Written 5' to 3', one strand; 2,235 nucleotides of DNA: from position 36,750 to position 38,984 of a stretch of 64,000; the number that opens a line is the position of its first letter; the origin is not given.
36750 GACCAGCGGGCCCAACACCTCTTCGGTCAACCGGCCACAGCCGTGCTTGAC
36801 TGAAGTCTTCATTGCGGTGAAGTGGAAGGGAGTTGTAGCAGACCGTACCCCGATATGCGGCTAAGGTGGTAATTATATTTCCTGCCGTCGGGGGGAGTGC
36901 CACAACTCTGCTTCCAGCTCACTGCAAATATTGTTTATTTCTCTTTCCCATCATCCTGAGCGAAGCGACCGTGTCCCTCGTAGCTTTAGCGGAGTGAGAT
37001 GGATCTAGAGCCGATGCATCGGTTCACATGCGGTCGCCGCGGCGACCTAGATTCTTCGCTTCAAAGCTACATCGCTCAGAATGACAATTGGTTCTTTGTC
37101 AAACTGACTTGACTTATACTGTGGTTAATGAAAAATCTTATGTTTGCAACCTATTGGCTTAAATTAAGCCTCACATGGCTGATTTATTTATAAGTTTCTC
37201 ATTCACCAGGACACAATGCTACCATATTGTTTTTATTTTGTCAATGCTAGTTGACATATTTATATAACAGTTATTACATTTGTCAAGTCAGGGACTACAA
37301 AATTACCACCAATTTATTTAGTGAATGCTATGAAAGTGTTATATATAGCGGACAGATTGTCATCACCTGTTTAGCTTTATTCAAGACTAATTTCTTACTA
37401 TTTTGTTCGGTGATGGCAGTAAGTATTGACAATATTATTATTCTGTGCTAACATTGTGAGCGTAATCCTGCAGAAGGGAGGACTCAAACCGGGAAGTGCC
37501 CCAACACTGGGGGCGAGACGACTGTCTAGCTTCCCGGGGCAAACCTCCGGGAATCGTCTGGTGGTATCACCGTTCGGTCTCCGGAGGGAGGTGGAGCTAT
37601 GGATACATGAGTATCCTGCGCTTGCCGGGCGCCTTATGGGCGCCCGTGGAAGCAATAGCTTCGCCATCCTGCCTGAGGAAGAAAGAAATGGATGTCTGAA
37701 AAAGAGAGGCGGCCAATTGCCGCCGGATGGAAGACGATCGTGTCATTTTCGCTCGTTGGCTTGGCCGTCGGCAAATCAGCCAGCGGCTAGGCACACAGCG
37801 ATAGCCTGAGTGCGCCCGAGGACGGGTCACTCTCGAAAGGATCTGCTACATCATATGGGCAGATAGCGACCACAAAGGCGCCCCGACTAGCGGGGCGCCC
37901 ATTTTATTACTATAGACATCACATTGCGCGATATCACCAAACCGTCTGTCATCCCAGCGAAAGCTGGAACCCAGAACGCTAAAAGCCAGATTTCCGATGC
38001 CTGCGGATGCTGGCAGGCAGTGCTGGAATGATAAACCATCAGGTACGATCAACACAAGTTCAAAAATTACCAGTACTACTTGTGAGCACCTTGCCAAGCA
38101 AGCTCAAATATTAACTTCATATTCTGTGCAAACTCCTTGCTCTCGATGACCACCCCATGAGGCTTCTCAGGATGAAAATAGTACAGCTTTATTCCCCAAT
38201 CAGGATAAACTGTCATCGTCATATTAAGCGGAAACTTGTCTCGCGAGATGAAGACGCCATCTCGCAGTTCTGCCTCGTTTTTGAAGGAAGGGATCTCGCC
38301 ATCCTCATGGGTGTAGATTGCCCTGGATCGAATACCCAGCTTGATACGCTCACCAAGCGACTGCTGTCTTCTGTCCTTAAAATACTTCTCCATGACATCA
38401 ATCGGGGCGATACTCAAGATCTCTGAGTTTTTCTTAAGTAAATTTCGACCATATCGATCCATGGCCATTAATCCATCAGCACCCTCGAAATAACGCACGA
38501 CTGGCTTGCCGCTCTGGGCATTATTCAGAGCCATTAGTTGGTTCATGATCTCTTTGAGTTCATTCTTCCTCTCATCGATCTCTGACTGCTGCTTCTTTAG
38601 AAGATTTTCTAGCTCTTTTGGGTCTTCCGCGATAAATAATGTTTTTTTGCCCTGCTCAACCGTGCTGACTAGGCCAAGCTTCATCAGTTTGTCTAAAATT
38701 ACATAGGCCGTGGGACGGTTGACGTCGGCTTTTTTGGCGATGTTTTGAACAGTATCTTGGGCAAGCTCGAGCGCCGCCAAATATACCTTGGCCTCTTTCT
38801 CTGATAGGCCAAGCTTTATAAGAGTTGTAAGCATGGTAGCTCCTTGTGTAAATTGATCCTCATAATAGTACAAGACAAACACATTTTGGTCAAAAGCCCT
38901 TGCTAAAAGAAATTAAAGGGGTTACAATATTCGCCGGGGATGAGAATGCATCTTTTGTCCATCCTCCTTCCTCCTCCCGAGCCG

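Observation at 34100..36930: About 2.9 kb of GC-rich DNA with no credible ORF in a gene-dense genome. It contains ~75-nt repeats R1/R2 bearing the hairpin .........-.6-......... and partial copies upstream. It may be a large structured RNA, a decayed acquired element, or genes degraded into pseudogenes.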

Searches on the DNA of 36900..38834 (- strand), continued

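Call 33: search_rna_families(sources=[L087, L088], threshold=evalue, max_evalue=1, show_alignments=3)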
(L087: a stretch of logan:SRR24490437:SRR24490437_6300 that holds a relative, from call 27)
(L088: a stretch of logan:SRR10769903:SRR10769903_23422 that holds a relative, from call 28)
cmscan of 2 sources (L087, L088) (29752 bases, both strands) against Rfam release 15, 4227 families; matches with E-value up to 1: 6.
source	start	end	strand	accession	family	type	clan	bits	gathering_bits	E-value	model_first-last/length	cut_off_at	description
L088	11801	11924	+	RF00023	tmRNA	Gene;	CL00001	71.3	47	4.4e-26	1-374/374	no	transfer-messenger RNA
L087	2826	2960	+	RF00023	tmRNA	Gene;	CL00001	66.7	47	4.1e-24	1-374/374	no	transfer-messenger RNA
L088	11893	11975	+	RF04321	tmRNA_permuted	Gene;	-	31.8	47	0.0054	32-106/213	no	permuted transfer-messenger RNA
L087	7919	7996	-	RF03743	MIR7696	Gene; miRNA;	-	26.9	83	0.36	1-88/88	no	MIR7696 microRNA precursor family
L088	3813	3915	+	RF02871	ncS54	Gene; sRNA;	-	25.7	43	0.064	1-79/79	no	Burkholderia sRNA 54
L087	2933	3107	+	RF04321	tmRNA_permuted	Gene;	-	23.6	47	0.39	36-98/213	no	permuted transfer-messenger RNA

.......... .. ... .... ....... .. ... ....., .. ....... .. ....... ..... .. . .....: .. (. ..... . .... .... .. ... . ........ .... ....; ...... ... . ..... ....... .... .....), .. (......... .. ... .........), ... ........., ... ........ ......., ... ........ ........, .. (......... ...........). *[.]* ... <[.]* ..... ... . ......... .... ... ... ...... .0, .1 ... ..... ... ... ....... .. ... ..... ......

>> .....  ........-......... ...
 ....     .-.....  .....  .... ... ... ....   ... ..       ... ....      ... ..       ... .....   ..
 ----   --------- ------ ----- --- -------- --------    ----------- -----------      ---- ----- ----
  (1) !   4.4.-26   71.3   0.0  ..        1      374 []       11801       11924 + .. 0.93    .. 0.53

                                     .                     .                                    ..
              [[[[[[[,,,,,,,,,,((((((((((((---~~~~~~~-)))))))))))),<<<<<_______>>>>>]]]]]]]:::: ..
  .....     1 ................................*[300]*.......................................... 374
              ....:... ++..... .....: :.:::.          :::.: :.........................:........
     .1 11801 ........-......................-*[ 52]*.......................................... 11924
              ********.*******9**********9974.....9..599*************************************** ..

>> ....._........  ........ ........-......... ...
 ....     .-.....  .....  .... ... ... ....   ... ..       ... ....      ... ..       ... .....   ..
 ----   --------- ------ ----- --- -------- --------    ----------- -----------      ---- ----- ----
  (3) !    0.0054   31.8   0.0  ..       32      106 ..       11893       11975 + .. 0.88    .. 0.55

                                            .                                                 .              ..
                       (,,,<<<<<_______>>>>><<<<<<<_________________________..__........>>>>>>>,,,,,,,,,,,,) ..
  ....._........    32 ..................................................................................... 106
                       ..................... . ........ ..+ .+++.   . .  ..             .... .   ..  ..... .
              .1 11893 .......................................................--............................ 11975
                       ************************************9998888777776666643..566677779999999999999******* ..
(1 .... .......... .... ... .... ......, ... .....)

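Call 47: search_rna_families(sources=[L090, L093, L095, L096, L097, L098, L100, L101, L115], threshold=gathering)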
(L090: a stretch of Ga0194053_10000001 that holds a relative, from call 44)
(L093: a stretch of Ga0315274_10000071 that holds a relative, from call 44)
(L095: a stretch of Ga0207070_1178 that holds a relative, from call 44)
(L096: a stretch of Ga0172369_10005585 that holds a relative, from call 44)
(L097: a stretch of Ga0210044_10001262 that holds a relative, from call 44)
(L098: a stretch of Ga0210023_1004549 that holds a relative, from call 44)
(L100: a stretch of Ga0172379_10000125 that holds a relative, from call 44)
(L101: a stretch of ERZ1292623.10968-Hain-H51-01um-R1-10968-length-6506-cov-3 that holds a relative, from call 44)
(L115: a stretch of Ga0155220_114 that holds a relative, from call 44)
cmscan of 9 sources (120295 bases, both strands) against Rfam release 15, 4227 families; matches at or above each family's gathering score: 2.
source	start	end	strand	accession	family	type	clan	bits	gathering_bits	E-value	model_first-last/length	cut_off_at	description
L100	1271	1344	+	RF00005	tRNA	Gene; tRNA;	CL00001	61.1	29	1.7e-10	1-71/71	no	tRNA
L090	9378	9458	+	RF00005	tRNA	Gene; tRNA;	CL00001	57.9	29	1.2e-09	1-71/71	no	tRNA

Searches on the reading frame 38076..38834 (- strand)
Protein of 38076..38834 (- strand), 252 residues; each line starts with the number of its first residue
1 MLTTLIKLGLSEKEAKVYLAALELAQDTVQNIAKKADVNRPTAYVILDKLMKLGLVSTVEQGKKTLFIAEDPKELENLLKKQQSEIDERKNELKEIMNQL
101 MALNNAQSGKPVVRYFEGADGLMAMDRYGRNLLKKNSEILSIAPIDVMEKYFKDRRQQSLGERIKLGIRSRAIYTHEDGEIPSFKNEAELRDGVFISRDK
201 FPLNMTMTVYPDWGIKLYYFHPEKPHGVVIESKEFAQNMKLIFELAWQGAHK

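Call 25: find_homologous_proteins(query=window:38076-38834:-)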
Query window:38076-38834:- (252 aa): 374 proteins with E <= 0.001 among 2666 candidates; the best 120 are listed.
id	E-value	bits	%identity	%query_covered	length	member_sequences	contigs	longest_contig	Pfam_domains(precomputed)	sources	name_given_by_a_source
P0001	1.7e-160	550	100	100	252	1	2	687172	PF01978.26,PF24033.2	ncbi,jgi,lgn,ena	ncbi:MAG: helix-turn-helix domain-containing protein [Patescibacteria group bacterium]|jgi:predicted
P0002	1.2e-124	433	78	99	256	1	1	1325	PF01978.26,PF24033.2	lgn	-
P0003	1.1e-114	400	71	99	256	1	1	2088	PF01978.26,PF24033.2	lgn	-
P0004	2.3e-111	389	69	98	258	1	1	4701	PF01978.26,PF24033.2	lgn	-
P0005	4.6e-111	388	71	99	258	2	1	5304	PF01978.26,PF24033.2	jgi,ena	-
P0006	2.2e-110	386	70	99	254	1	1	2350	PF01978.26,PF24033.2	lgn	-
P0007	6.0e-110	385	69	100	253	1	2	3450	PF01978.26,PF24033.2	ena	-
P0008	1.5e-109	383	69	98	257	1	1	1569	PF01978.26,PF24033.2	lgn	-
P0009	2.9e-108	379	69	99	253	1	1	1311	PF01978.26,PF24033.2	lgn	-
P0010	5.5e-108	378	68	98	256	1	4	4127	PF01978.26,PF24033.2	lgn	-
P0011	6.6e-108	378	66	99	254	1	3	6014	PF01978.26,PF24033.2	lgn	-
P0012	7.1e-108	378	67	100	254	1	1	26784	PF01978.26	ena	-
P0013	9.1e-107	374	63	100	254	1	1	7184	PF01978.26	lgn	-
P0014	1.4e-106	373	67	99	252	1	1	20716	PF01978.26,PF24033.2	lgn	-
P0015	4.4e-106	372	67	99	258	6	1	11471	PF01978.26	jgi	jgi:sugar-specific transcriptional regulator TrmB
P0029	7.1e-104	365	65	99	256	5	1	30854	PF01978.26,PF24033.2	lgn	-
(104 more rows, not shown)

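Call 26: find_encoding_contigs(protein=P0012, flank=10000, max_places=2)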
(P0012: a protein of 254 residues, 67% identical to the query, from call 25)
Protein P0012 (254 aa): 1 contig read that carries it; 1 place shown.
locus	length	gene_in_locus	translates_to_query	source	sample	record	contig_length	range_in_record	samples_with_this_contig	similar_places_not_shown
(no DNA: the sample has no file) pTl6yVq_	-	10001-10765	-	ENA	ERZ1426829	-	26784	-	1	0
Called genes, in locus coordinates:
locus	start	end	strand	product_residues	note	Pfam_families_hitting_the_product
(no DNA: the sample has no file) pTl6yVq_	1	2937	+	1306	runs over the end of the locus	PF22904:NOMO1-like_2nd (faint), PF22902:NOMO1-like_9th (faint)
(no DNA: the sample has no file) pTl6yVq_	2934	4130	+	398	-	PF13439:Glyco_transf_4, PF13579:Glyco_trans_4_4, PF00534:Glycos_transf_1, PF13692:Glyco_trans_1_4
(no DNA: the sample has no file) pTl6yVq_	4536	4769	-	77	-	-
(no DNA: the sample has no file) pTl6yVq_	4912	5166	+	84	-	-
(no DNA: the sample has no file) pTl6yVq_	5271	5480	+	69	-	PF02604:PhdYeFM_antitox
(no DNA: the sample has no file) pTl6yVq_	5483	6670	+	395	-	PF00266:Aminotran_5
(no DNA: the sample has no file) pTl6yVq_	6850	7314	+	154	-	PF01592:NifU_N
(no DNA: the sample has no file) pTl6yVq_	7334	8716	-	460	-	PF02698:DUF218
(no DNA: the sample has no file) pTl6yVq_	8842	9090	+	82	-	-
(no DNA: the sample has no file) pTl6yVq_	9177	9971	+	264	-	PF00763:THF_DHG_CYH, PF02882:THF_DHG_CYH_C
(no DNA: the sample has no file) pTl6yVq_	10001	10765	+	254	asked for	PF01978:TrmB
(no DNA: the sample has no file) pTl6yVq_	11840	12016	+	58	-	-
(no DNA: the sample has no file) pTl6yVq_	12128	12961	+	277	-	-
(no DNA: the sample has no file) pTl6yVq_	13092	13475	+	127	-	-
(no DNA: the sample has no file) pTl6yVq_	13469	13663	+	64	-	-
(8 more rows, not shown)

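Call 27: find_encoding_contigs(protein=P0014, flank=10000, max_places=2)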
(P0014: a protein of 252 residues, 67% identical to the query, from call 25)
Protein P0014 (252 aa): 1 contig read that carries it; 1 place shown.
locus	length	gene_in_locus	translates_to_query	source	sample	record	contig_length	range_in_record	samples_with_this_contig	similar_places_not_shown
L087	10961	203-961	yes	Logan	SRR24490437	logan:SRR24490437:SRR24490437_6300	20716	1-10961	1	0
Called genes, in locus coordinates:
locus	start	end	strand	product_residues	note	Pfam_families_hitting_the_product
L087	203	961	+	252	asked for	PF01978:TrmB, PF24033:DUF7342 (weak)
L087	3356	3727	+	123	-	-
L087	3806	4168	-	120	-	-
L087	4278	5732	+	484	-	PF02739:5_3_exonuc_N, PF01367:5_3_exonuc, PF12826:HHH_2 (faint)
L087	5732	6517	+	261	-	PF23023:Anti-Pycsar_Apyc1, PF00753:Lactamase_B, PF12706:Lactamase_B_2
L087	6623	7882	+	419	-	PF00476:DNA_pol_A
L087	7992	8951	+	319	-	PF06144:DNA_pol3_delta, PF21694:DNA_pol3_delta_C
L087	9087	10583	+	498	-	PF20990:DUF2207_C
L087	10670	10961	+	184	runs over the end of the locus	PF10502:Peptidase_S26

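Call 28: find_encoding_contigs(protein=P0029, flank=10000, max_places=2)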
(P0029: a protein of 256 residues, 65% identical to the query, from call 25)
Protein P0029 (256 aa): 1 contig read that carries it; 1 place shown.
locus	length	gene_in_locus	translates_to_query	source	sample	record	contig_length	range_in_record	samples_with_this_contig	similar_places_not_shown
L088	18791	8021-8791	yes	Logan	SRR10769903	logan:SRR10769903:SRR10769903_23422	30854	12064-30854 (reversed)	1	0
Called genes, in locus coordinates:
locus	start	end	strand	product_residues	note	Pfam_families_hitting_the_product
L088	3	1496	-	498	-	?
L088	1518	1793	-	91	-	PF00166:Cpn10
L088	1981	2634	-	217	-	PF01909:NTP_transf_2 (weak)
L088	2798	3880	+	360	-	-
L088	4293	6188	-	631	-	PF12229:PG_binding_4, PF04294:VanW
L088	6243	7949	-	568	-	PF00485:PRK, PF01928:CYTH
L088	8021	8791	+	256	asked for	PF01978:TrmB, PF24033:DUF7342 (weak)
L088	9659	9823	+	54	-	-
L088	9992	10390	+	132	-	-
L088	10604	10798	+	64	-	-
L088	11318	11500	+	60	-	-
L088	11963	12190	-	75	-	-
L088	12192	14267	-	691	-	PF03030:H_PPase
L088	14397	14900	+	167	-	-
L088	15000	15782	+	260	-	-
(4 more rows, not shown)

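Call 44: find_related_loci(query=A4, collection=metagenome_contigs, flank=8000)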
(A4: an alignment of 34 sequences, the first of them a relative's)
Query A4 (252 aa) in metagenome_contigs; peptide patterns used: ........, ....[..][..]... (x = any residue, [..] = any of these).
599 stretches matched a pattern (row limit reached: there are more); 479 encode a relative of the query (tblastn E <= 1e-3); the best 80 are kept; 80 distinct loci.
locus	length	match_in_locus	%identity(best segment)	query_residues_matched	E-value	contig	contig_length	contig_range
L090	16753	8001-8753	66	4-252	3e-112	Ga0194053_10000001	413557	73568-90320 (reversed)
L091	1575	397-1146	66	1-250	2e-117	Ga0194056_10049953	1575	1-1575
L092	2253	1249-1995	63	1-250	3e-108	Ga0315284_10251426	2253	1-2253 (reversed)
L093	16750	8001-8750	62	1-250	6e-102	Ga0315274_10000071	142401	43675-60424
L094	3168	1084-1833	58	1-250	2e-100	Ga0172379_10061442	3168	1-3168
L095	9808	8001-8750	58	1-250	2e-96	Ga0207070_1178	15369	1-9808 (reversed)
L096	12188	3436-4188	55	1-252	6e-92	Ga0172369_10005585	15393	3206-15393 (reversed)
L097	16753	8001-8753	54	1-252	1e-88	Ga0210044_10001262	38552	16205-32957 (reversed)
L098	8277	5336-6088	54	1-252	3e-88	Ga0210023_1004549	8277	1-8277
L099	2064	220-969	56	1-250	5e-91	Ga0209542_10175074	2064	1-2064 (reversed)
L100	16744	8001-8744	53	1-251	2e-85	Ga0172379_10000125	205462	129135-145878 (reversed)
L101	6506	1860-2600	44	4-250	5e-56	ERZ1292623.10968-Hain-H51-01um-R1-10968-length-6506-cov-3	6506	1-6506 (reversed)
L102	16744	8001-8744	42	1-252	2e-54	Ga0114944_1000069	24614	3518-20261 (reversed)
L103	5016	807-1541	41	1-252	2e-53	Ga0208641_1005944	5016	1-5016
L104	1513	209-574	72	1-122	4e-55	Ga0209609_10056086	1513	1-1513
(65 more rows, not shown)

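Call 79: search_protein_families(library=phrogs, proteins=[L093:10207-10905:+, L093:11665-12447:+], max_evalue=0.01)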
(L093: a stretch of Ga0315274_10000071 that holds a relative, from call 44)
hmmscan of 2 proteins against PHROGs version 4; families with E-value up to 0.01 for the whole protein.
L093:10207-10905:+ (232 aa): 0 families

L093:11665-12447:+ (260 aa): 1 family
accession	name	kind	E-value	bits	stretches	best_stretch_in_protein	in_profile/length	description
phrog_731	-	unknown function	1.1e-05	25.9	1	4-74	2-70/227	-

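Call 80: search_protein_families(library=pfam, proteins=[L093:10207-10905:+, L093:11665-12447:+], max_evalue=0.01)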
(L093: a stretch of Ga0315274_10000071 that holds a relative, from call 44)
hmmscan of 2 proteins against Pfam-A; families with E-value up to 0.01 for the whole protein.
L093:10207-10905:+ (232 aa): 0 families

L093:11665-12447:+ (260 aa): 1 family
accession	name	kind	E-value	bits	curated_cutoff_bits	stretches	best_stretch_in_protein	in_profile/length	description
PF00072.30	Response_reg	-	9.2e-07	29.5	30.2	1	6-88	1-80/111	Response regulator receiver domain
